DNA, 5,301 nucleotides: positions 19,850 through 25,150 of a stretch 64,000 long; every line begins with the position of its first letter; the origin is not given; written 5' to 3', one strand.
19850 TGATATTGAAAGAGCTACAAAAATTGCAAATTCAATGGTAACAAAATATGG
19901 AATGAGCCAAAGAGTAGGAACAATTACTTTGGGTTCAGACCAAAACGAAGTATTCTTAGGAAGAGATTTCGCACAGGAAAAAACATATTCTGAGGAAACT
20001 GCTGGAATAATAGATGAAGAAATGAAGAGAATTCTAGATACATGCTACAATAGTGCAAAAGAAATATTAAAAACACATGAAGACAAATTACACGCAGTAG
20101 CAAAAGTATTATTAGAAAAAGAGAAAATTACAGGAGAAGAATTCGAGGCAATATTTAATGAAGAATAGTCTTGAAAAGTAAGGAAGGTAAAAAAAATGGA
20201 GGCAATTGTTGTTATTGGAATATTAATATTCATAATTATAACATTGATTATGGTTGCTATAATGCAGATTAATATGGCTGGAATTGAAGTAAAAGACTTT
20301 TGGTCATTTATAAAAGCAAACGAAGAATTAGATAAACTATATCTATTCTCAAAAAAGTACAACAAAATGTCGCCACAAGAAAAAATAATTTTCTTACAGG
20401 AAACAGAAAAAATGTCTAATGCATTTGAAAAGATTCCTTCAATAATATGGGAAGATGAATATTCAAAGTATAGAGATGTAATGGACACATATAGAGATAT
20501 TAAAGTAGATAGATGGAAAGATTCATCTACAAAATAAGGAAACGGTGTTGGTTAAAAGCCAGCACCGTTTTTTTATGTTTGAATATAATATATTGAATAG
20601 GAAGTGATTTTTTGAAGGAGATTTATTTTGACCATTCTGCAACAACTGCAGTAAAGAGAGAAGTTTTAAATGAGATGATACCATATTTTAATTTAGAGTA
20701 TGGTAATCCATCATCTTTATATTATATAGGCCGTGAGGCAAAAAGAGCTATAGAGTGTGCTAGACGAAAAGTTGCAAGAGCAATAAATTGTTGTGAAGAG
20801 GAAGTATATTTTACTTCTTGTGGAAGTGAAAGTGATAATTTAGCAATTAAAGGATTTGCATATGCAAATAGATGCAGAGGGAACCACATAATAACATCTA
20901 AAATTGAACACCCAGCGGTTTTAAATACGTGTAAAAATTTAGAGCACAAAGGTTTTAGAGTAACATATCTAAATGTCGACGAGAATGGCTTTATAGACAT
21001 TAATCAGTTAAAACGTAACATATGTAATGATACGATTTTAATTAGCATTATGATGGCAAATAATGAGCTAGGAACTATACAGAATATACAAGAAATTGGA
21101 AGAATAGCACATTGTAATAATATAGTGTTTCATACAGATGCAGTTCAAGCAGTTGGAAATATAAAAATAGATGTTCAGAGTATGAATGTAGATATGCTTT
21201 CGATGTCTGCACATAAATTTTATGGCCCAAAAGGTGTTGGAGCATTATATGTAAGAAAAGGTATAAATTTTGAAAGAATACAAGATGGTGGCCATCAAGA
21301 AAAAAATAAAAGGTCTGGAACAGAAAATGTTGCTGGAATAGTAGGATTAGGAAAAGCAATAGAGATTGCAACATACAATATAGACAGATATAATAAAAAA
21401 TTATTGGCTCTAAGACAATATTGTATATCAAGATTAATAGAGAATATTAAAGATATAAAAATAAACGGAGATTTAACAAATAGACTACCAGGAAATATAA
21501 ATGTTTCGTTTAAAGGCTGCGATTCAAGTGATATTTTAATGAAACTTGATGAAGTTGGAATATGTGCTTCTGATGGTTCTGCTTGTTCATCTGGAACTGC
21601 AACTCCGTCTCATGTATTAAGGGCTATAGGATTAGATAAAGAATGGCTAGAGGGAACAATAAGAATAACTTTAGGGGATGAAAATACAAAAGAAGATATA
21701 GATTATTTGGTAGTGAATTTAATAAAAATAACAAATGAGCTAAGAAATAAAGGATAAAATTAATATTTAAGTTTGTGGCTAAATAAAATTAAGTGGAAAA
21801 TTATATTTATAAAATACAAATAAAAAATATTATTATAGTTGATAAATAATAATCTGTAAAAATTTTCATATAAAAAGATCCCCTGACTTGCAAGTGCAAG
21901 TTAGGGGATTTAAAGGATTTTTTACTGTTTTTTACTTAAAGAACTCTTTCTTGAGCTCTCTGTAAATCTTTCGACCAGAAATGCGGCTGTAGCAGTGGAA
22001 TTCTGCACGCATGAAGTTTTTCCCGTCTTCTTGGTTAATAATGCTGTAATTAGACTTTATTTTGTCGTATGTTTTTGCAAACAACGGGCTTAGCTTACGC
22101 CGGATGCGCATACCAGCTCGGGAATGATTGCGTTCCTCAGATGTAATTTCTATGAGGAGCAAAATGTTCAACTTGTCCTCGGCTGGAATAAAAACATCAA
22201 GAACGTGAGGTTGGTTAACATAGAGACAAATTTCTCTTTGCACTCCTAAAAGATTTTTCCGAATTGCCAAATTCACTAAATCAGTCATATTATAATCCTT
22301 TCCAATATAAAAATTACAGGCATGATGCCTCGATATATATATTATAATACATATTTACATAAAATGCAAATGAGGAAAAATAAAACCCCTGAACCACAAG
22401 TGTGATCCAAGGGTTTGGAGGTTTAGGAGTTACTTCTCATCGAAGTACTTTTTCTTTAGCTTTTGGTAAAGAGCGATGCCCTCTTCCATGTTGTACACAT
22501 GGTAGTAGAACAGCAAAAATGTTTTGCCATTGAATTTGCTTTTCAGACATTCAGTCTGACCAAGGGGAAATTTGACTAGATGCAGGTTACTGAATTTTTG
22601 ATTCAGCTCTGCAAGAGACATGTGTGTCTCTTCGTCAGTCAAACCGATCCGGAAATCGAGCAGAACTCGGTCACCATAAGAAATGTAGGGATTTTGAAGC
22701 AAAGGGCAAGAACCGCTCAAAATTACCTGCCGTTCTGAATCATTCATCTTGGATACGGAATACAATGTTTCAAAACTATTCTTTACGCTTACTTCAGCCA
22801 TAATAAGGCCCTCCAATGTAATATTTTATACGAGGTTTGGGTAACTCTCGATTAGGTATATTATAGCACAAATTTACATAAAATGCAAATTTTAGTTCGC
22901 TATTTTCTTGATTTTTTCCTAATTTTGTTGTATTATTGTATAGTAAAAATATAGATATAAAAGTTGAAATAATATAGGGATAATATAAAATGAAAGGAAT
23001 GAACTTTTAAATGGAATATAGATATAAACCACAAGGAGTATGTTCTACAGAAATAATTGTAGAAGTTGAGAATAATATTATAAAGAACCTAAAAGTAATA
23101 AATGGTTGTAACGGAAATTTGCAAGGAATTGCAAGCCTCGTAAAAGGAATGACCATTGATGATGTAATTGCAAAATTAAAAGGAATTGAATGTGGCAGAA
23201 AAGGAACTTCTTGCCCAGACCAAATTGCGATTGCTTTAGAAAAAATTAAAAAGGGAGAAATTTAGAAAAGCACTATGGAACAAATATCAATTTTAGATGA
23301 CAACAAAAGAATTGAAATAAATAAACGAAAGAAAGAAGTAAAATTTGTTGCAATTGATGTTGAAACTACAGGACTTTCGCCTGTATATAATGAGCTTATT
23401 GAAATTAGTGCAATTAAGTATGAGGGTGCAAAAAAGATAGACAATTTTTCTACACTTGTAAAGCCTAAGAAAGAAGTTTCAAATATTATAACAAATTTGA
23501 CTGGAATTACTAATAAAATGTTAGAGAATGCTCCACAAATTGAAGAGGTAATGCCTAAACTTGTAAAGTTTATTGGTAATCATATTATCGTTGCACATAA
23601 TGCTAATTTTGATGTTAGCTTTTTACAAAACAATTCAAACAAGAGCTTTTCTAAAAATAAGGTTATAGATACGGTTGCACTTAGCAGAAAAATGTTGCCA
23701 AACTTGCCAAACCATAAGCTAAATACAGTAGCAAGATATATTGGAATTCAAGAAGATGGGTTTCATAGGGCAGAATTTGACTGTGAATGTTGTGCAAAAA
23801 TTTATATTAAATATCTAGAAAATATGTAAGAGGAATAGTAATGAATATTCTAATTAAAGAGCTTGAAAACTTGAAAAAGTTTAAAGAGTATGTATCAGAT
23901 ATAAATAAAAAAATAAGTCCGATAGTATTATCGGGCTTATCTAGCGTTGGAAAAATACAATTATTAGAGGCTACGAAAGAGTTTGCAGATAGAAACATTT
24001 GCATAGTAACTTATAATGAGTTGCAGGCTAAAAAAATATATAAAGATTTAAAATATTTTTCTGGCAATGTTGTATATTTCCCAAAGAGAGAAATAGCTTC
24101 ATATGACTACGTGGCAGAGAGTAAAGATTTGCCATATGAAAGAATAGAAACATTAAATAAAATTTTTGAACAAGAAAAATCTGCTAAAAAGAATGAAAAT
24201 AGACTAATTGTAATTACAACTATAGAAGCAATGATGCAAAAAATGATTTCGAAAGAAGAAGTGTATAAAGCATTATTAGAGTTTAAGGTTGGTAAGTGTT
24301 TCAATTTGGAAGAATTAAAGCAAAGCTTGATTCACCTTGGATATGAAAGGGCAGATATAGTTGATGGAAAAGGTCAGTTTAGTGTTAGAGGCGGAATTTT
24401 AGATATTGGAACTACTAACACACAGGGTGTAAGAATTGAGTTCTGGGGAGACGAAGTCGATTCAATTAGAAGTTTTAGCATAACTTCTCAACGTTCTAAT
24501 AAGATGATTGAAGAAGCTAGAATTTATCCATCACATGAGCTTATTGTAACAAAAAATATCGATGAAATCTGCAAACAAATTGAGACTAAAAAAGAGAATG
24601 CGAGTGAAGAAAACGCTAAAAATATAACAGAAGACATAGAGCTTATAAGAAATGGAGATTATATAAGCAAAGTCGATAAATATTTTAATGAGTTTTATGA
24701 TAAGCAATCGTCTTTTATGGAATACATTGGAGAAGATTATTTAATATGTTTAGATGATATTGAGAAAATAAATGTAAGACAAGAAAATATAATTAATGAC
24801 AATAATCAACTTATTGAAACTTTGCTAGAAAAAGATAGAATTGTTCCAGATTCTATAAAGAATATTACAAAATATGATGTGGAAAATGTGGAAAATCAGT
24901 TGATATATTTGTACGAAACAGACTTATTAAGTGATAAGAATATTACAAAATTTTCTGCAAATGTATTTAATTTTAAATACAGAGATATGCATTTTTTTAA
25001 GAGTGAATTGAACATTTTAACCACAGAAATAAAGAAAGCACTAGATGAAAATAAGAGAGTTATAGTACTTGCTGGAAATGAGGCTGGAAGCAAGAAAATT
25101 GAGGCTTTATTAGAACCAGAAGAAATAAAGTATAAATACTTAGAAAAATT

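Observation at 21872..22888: Two G+C-richer paralogous single-gene cassettes with near-identical promoters, inserted after nifS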

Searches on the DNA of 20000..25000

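Call 4: search_rna_families(source=window, start=20000, end=25000, threshold=evalue, max_evalue=1)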
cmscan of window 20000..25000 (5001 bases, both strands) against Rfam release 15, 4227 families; matches with E-value up to 1: 2.
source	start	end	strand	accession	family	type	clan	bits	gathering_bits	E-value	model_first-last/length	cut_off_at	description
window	22139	22199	+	RF00342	snoZ40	Gene; snRNA; snoRNA; CD-box;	-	23.6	50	0.2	1-73/73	no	Small nucleolar RNA Z40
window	20511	20574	+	RF02865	ncS01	Gene; sRNA;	-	23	58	0.76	1-110/110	no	Burkholderia sRNA 1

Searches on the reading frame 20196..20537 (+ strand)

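Call 5: search_protein_families(library=pfam, proteins=[window:20196-20537:+], max_evalue=1)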
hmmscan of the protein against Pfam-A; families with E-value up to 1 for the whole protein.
window:20196-20537:+ (113 aa): 2 families
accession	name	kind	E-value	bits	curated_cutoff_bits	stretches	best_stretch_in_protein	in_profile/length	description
PF12744.13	ATG19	-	0.079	12.7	25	1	29-75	8-50/246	Autophagy protein Atg19, Atg8-binding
PF08857.17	ParBc_2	-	0.094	13.3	23.6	1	42-104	79-139/158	Putative ParB-like nuclease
